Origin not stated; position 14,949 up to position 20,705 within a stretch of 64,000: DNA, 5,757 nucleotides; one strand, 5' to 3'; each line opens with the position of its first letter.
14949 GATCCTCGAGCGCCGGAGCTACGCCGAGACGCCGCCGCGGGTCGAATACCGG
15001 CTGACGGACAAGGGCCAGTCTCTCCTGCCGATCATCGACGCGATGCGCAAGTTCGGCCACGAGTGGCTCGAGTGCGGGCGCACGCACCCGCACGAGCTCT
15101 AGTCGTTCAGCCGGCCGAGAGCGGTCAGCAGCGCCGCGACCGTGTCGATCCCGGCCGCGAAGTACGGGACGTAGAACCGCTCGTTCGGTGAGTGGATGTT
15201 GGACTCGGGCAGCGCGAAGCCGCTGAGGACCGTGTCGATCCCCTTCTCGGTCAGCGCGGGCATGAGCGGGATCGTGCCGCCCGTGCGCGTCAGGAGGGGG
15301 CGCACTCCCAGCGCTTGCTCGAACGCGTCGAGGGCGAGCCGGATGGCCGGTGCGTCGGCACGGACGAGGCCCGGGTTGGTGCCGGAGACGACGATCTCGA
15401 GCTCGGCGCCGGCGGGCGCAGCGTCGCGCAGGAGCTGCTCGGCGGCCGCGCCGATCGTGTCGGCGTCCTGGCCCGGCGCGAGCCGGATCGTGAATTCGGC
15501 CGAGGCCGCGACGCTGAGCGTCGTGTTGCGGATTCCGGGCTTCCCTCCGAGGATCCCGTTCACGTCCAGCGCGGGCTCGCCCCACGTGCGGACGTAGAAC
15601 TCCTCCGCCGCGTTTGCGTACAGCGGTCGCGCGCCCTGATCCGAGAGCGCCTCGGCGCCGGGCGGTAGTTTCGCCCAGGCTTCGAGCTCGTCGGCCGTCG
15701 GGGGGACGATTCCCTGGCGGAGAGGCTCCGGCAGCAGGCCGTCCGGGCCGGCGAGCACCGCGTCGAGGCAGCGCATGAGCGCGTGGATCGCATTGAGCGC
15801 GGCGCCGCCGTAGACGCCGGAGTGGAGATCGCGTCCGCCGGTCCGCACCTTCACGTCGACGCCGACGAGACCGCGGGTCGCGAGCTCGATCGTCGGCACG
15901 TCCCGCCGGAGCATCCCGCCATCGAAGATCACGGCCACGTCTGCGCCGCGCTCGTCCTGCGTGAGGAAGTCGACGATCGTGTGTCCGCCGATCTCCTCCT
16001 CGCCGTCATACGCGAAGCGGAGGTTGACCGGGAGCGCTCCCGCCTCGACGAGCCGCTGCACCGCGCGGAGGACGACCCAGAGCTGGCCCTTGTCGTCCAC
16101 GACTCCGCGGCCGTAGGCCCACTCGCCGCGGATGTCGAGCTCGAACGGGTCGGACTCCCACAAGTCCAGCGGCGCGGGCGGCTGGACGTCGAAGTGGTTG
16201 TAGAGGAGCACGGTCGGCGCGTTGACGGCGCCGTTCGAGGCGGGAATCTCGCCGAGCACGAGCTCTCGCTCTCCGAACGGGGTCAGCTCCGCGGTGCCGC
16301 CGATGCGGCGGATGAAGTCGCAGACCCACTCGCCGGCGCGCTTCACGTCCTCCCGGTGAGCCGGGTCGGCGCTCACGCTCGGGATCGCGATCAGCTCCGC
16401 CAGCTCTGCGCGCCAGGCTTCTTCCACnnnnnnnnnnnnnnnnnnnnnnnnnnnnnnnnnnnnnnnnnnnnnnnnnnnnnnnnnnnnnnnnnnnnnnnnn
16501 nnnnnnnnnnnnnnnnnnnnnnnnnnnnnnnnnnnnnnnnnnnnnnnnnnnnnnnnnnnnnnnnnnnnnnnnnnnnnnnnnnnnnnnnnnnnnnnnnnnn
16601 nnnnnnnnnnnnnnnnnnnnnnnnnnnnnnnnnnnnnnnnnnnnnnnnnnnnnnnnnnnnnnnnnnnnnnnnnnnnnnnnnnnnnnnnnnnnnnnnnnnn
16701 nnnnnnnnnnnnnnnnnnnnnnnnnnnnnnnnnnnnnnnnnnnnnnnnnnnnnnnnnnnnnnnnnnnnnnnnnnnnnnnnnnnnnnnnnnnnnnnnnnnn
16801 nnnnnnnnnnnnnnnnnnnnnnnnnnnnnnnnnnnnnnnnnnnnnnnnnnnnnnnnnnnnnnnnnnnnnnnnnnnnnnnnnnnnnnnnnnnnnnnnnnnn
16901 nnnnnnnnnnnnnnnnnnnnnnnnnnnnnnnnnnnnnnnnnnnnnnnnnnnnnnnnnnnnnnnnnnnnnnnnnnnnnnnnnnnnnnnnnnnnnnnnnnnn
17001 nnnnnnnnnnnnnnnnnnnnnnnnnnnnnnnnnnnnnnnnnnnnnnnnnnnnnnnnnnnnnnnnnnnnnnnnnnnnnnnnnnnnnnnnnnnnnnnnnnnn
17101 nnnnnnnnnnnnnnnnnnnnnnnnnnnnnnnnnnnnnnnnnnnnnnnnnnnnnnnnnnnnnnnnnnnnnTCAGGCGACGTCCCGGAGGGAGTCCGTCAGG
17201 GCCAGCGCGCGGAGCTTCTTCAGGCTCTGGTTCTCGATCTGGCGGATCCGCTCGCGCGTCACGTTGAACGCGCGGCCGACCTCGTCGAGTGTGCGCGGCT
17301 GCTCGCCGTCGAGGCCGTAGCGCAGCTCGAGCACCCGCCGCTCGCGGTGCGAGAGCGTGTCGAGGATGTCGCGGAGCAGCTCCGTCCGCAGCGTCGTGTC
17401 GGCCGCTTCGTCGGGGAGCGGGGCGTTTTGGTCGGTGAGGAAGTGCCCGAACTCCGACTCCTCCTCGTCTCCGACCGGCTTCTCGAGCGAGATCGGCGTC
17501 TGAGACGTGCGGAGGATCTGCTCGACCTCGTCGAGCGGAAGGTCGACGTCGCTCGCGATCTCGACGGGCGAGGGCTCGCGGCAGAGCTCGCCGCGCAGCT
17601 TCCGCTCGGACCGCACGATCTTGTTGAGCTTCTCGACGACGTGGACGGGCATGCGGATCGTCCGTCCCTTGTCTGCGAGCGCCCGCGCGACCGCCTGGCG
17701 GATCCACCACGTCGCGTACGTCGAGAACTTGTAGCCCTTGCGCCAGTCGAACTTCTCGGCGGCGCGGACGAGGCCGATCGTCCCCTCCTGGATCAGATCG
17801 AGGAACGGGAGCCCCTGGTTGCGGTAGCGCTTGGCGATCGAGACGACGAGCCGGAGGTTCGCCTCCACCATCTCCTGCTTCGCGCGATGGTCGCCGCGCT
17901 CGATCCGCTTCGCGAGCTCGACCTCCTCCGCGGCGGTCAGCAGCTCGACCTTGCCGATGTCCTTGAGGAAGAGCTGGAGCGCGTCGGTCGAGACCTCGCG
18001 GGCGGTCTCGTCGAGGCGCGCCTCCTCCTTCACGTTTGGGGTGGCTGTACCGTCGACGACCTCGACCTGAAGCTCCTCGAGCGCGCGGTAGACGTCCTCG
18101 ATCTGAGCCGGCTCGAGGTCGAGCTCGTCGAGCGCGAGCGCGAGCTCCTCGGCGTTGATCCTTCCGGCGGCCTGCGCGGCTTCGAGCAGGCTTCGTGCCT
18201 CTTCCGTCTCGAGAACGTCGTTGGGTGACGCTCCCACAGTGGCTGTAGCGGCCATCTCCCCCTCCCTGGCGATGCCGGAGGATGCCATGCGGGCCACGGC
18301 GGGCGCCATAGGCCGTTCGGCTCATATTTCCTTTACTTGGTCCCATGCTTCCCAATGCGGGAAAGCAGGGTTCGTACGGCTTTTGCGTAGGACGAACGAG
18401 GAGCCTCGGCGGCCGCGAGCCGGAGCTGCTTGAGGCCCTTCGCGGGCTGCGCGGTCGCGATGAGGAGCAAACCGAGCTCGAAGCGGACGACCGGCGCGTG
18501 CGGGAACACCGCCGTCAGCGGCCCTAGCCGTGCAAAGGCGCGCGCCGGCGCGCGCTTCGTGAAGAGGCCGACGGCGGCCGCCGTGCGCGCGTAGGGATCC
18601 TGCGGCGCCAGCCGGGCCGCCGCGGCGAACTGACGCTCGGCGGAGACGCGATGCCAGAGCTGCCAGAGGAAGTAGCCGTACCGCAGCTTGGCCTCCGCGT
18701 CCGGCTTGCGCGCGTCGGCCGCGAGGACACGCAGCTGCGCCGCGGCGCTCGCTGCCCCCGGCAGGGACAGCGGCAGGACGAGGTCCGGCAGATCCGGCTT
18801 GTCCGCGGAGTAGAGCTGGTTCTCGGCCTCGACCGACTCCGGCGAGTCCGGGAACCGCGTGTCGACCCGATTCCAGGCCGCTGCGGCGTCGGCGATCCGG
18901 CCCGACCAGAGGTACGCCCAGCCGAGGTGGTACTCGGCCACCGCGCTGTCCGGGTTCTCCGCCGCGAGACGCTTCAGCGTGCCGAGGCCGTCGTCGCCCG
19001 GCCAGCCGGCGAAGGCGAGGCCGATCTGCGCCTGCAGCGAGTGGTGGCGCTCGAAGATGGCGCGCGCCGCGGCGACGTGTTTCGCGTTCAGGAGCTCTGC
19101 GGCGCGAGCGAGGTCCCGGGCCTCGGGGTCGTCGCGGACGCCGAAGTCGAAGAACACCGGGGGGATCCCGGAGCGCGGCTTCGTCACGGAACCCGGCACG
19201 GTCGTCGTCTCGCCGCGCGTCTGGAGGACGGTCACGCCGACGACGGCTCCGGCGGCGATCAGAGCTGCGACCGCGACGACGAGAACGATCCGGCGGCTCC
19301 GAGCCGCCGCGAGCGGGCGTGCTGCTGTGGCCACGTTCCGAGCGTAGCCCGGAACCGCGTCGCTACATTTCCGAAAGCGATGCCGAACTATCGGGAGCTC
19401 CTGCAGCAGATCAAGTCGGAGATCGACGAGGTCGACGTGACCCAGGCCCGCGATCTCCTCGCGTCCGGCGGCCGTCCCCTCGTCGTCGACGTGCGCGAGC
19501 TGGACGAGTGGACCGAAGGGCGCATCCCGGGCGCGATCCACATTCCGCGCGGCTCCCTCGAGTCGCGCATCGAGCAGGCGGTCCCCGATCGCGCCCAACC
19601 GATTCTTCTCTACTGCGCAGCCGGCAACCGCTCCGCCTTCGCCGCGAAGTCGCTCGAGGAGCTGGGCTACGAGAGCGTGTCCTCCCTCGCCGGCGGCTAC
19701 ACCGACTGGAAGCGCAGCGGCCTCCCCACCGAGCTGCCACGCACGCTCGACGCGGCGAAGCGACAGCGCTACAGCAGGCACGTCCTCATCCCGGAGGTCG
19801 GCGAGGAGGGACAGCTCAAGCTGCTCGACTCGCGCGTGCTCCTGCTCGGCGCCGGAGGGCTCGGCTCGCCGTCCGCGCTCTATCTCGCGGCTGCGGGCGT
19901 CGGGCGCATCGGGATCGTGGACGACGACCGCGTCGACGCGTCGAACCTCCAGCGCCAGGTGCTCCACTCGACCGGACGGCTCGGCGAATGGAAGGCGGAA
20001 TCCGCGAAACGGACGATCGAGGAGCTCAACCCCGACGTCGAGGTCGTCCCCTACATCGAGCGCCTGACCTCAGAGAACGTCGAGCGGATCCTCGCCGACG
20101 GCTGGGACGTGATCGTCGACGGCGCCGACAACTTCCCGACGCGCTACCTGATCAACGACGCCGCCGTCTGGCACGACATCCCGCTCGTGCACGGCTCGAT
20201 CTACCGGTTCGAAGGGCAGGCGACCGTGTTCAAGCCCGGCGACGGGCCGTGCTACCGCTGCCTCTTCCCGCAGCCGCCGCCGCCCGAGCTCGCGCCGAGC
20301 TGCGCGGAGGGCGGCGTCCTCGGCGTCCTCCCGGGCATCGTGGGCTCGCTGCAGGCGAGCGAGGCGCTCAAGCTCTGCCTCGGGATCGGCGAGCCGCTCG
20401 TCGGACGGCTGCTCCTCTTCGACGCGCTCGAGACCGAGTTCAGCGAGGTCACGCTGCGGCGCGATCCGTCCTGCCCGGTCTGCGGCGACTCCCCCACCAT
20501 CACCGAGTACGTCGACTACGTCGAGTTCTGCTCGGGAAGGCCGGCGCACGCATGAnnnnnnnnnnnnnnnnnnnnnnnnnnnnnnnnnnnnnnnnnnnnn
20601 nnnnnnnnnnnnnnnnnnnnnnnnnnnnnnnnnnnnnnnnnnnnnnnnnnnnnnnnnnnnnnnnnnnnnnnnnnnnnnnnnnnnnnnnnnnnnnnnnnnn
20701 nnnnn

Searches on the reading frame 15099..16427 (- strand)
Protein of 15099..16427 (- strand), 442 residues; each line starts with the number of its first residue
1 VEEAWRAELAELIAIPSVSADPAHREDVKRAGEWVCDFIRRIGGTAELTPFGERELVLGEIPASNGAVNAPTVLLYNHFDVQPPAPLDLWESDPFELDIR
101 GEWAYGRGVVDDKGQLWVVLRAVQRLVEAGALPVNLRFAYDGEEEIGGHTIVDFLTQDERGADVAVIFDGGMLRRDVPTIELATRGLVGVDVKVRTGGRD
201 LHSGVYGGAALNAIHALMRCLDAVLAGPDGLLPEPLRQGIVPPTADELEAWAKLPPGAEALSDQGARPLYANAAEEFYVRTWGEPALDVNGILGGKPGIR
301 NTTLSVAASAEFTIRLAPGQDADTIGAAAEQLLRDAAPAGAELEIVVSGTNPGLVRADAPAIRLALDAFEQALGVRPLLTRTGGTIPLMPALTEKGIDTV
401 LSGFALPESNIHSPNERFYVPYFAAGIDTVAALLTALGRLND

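Call 7: search_protein_families(library=pfam, proteins=[window:15099-16427:-], max_evalue=0.001)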
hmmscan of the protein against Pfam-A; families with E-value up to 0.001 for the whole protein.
window:15099-16427:- (442 aa): 2 families
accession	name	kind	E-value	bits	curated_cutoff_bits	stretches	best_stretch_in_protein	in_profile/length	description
PF01546.33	Peptidase_M20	-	2.7e-24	86.6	24.6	1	74-435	1-205/206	Peptidase family M20/M25/M40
PF07687.19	M20_dimer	-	8.9e-13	48.6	21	1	183-339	2-105/107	Peptidase dimerisation domain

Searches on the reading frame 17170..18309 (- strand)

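Call 7: search_protein_families(library=pfam, proteins=[window:17170-18309:-], max_evalue=0.001)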
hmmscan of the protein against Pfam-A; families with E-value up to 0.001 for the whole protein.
window:17170-18309:- (379 aa): 5 families
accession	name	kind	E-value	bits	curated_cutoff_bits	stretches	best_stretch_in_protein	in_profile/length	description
PF04542.20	Sigma70_r2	-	4.7e-23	81.2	24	1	147-217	1-71/71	Sigma-70 region 2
PF04539.22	Sigma70_r3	-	3.1e-20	72.5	25.3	1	226-302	1-77/78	Sigma-70 region 3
PF04545.22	Sigma70_r4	-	8.1e-19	67.3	24.1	1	316-368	2-50/50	Sigma-70, region 4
PF00140.25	Sigma70_r1_2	-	1.1e-14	54.5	22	1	109-141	1-33/34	Sigma-70 factor, region 1.2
PF03979.19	Sigma70_r1_1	-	5.8e-08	33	22.5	1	36-100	5-71/81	Sigma-70 factor, region 1.1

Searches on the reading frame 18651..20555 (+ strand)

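Call 7: search_protein_families(library=pfam, proteins=[window:18651-20555:+], max_evalue=0.001)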
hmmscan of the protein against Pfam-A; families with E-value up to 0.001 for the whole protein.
window:18651-20555:+ (634 aa): 2 families
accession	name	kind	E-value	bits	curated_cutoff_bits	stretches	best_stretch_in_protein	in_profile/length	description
PF00899.27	ThiF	-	1.4e-82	276.8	28.1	1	374-610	1-238/238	ThiF family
PF00581.25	Rhodanese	-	9.7e-20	71.4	22.2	1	264-355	3-101/102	Rhodanese-like domain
